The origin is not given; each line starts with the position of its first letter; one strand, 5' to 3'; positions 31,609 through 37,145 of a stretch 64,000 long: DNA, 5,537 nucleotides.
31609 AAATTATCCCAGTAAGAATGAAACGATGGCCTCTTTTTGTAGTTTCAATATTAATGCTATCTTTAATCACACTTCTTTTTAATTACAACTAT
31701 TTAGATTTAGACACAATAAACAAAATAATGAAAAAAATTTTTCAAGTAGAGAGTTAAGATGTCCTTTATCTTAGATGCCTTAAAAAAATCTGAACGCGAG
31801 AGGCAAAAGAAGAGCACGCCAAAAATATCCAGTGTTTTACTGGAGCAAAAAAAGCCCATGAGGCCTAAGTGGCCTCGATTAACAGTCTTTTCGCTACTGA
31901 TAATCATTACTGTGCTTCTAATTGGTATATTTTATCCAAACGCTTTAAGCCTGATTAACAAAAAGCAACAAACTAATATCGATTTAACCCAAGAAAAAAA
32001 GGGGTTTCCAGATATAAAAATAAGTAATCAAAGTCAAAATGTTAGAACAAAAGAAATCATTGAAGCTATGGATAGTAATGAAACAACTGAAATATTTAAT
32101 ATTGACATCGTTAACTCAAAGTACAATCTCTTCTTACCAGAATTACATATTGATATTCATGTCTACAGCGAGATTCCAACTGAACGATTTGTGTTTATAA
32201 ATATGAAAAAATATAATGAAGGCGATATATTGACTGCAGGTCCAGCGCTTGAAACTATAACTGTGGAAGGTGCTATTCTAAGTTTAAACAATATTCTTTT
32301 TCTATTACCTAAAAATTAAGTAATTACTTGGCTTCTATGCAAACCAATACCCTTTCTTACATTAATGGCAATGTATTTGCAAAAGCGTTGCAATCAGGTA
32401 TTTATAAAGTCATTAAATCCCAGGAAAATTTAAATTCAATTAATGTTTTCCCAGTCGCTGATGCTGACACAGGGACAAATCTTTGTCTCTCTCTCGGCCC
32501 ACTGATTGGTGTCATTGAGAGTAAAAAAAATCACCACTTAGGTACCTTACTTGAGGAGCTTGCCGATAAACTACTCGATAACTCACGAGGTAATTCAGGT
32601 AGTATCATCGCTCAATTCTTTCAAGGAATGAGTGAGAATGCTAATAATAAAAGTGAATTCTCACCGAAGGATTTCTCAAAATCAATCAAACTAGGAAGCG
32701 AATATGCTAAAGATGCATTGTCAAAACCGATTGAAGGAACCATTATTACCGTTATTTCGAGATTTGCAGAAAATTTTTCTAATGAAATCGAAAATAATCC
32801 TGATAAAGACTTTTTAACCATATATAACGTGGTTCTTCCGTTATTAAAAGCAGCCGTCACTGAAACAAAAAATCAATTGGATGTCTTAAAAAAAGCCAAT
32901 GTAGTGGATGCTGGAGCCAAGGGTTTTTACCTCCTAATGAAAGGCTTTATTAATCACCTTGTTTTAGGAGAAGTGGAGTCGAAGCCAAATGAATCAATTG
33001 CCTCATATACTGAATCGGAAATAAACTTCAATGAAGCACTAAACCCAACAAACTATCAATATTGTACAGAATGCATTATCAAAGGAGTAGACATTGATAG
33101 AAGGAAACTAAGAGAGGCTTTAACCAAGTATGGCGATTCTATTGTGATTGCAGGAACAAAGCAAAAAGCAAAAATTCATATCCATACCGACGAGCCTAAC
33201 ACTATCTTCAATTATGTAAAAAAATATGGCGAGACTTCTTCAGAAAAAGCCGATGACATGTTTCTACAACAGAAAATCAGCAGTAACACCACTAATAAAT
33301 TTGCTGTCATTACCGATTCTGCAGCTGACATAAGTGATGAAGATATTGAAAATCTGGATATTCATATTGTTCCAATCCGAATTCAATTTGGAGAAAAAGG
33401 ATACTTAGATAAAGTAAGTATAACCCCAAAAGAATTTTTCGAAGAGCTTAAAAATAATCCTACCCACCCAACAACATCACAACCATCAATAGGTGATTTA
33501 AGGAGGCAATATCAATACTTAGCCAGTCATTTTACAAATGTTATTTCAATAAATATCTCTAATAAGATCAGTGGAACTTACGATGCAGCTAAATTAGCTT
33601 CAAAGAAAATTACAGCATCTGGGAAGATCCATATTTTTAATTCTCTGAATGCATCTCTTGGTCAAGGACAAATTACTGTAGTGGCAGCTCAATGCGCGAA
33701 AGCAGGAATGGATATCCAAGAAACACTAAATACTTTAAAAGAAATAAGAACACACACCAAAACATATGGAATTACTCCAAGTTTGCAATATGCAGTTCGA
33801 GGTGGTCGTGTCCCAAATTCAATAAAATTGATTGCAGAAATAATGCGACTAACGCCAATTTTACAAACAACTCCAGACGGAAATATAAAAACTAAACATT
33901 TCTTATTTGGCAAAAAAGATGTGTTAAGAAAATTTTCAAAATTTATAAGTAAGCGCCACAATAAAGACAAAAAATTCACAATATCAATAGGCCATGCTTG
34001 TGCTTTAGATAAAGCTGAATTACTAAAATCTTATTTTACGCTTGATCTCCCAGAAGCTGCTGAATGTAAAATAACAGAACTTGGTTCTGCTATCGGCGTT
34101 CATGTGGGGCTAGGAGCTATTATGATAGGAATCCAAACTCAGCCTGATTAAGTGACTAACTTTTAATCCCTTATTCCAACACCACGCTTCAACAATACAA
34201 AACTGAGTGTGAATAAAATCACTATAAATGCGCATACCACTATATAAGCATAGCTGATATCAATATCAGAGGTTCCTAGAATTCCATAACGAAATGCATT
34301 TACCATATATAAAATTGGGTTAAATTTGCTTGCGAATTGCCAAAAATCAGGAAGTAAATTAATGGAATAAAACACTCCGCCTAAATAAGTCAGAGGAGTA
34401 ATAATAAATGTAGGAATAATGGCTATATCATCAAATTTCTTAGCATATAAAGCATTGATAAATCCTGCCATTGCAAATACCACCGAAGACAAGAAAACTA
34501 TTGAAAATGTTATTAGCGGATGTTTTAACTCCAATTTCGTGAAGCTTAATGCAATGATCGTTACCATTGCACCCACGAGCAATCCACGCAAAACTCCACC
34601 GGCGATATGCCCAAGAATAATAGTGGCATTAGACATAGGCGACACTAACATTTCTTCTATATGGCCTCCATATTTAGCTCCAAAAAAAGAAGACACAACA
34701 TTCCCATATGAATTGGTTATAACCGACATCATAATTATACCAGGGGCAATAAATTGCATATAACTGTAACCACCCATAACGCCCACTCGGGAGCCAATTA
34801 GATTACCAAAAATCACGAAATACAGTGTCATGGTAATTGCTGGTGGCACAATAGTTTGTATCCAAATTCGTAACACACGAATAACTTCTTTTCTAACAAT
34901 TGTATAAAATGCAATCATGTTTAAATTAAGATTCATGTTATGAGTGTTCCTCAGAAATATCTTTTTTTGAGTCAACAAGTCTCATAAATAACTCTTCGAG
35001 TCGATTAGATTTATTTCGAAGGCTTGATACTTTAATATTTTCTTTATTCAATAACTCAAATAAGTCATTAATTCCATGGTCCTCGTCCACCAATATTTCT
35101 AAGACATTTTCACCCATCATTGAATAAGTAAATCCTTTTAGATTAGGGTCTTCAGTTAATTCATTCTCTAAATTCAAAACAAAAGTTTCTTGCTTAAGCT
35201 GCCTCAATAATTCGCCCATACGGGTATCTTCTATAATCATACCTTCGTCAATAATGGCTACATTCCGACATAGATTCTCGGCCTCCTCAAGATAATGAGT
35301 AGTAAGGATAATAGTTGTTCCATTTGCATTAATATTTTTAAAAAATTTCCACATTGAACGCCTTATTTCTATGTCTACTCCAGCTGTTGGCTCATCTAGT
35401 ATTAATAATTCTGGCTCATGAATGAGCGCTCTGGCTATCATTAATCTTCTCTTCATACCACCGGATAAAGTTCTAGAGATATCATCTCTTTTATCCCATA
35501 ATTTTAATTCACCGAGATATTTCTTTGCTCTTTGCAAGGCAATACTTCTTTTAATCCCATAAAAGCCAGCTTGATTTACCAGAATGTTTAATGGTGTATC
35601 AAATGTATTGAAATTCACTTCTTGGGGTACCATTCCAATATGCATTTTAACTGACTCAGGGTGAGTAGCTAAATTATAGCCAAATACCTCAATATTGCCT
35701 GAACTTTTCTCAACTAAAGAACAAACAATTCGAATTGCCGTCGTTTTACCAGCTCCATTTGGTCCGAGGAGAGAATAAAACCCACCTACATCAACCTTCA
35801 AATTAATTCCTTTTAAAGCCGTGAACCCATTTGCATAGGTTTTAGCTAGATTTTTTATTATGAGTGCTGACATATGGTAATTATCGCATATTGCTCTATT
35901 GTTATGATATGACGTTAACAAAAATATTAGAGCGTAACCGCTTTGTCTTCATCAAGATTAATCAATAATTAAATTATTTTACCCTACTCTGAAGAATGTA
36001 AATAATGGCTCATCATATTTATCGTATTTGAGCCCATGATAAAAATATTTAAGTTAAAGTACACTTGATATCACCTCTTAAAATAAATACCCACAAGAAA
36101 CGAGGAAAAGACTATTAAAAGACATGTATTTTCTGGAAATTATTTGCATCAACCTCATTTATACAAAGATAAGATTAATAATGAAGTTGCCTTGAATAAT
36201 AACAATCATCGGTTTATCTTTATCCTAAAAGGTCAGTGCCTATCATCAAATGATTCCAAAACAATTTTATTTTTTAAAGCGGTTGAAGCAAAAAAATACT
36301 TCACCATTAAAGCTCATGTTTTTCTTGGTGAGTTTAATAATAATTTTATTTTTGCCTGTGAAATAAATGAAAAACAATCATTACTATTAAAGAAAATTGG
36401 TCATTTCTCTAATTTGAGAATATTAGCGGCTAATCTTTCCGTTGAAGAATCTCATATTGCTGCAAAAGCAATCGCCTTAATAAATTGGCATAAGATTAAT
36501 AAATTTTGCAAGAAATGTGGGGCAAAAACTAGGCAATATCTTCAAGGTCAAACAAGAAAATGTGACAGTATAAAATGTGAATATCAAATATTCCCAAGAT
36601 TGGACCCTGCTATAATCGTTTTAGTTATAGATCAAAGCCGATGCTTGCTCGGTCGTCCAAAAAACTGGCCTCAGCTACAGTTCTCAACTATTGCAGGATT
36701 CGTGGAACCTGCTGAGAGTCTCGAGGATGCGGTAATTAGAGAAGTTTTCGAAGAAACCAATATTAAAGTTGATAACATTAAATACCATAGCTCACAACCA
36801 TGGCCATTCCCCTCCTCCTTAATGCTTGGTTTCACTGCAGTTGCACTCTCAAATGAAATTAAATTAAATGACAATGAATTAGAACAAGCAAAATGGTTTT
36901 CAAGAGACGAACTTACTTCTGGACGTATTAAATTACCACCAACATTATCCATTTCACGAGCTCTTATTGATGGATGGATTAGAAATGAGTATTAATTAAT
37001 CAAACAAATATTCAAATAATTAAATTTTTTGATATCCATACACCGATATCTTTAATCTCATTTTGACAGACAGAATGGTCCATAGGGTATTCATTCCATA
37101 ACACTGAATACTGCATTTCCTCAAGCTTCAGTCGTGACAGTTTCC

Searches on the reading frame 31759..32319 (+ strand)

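Call 3: search_protein_families(library=pfam, proteins=[window:31759-32319:+])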
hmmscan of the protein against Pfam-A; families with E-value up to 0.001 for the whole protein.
window:31759-32319:+ (186 aa): 1 family
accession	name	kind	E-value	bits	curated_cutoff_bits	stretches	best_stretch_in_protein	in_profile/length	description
PF16537.11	T2SSB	-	1.4e-15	57.1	28.4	1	126-184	1-59/60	Type II secretion system protein B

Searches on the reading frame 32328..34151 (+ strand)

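Call 4: search_protein_families(library=ncbifam, proteins=[window:32328-34151:+])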
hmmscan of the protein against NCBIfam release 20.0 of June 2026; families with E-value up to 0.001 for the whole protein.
window:32328-34151:+ (607 aa): 7 families
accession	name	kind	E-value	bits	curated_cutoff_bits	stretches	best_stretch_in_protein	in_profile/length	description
TIGR03599.1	YloV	subfamily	1.4e-77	261.5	396.1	1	17-328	1-318/530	DAK2 domain fusion protein YloV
TIGR00762.1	DegV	domain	1.7e-73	247.3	99.7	1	325-602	1-275/276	DegV family EDD domain-containing protein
NF038248.1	FakA_VfrB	equivalog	8.2e-57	192.9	975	1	11-316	2-312/549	fatty acid kinase catalytic subunit FakA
NF038249.1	fatty_FakB1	equivalog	3.4e-41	141.3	350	1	324-603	2-280/286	fatty acid kinase binding subunit FakB1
TIGR02365.1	dha_L_ycgS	equivalog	6e-07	29.4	138.3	1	27-160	11-142/196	dihydroxyacetone kinase subunit DhaL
NF011049.0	PRK14479.1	subfamily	2.3e-06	26.4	492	1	10-157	357-506/568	dihydroxyacetone kinase family protein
TIGR02361.1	dak_ATP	equivalog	2.1e-05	23.3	574.95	1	12-132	380-506/583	glycerone kinase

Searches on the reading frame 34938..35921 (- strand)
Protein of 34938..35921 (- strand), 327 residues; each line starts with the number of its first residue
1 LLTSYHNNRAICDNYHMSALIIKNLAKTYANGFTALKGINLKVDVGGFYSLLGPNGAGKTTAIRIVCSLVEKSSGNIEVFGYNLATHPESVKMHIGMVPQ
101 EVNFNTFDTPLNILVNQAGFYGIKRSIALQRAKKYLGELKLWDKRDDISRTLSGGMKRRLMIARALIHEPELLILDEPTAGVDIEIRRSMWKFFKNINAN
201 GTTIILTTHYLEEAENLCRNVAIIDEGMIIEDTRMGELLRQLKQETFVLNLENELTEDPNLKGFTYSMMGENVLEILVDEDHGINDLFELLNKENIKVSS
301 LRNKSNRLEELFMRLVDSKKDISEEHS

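Call 61: search_protein_families(library=ncbifam, proteins=[window:34938-35921:-], max_evalue=1e-10)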
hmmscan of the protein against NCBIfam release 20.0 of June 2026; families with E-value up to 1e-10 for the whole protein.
window:34938-35921:- (327 aa): 165 families (the best 25 are shown)
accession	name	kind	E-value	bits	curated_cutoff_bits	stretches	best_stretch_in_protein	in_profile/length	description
TIGR01188.1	drrA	subfamily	4.6e-72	242.9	312.45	1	27-316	1-301/302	daunorubicin resistance ABC transporter, ATP-binding protein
NF010060.0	PRK13537.1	equivalog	3.7e-50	170.6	521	1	17-239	13-234/314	nodulation factor ABC transporter ATP-binding protein NodI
TIGR03864.1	PQQ_ABC_ATP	hypoth_equivalog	4.4e-49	167.1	302.25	1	19-246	1-227/236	ABC transporter, ATP-binding subunit, PQQ-dependent alcohol dehydrogenase system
NF010059.0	PRK13536.1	equivalog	1.8e-45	155.2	549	1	9-239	33-262/342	nodulation factor ABC transporter ATP-binding protein NodI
TIGR03522.1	GldA_ABC_ATP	equivalog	3e-44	151.7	402.6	1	20-314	3-299/301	gliding motility-associated ABC transporter ATP-binding subunit GldA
TIGR01288.1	nodI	equivalog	1.5e-40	139.1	424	1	23-237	8-221/303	nodulation factor ABC transporter ATP-binding protein NodI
NF033858.1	ABC2_perm_RbbA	equivalog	5.8e-40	137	1050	1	18-247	265-497/909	ribosome-associated ATPase/putative transporter RbbA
TIGR04521.1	ECF_ATPase_2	equivalog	1.8e-37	129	330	1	22-243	3-237/279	energy-coupling factor transporter ATPase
TIGR02673.1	FtsE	equivalog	4.8e-37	127.7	264.85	1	22-227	4-213/214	cell division ATP-binding protein FtsE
TIGR02315.1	ABC_phnC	equivalog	2.6e-36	125.3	266.1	1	20-237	2-232/243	phosphonate ABC transporter ATP-binding protein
TIGR04406.1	LPS_export_lptB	equivalog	6.1e-36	123.9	240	1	20-242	2-226/239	LPS export ABC transporter ATP-binding protein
TIGR03740.1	galliderm_ABC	subfamily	1e-34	120.1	309.75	1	21-235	2-208/223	lantibiotic protection ABC transporter ATP-binding subunit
TIGR04520.1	ECF_ATPase_1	equivalog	1e-33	116.9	315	1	22-243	3-228/269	energy-coupling factor transporter ATPase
NF043075.1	MMSYN1_0197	equivalog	1.2e-33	116.6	550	1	20-230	3-212/341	spermidine/putrescine ABC transporter ATP-binding protein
TIGR03771.1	anch_rpt_ABC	equivalog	1.3e-33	116.6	268.8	1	41-247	1-209/223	anchored repeat-type ABC transporter ATP-binding subunit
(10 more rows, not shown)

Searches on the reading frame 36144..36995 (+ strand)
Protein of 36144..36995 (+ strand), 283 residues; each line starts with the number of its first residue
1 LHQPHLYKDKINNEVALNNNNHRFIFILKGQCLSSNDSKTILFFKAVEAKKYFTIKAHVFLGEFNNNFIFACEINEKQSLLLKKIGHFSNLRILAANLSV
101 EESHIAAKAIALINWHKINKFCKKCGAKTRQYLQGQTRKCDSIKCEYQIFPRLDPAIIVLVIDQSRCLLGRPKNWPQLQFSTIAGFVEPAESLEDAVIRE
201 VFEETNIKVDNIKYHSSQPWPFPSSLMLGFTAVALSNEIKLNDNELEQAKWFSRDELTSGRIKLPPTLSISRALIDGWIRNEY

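Call 61: search_protein_families(library=ncbifam, proteins=[window:36144-36995:+], max_evalue=1e-10)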
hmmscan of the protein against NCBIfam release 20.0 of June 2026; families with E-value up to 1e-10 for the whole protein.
window:36144-36995:+ (283 aa): 1 family
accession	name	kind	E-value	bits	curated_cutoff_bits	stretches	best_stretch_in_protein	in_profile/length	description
NF001299.0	PRK00241.1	equivalog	2.4e-69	233.8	158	1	24-281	17-258/263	NAD(+) diphosphatase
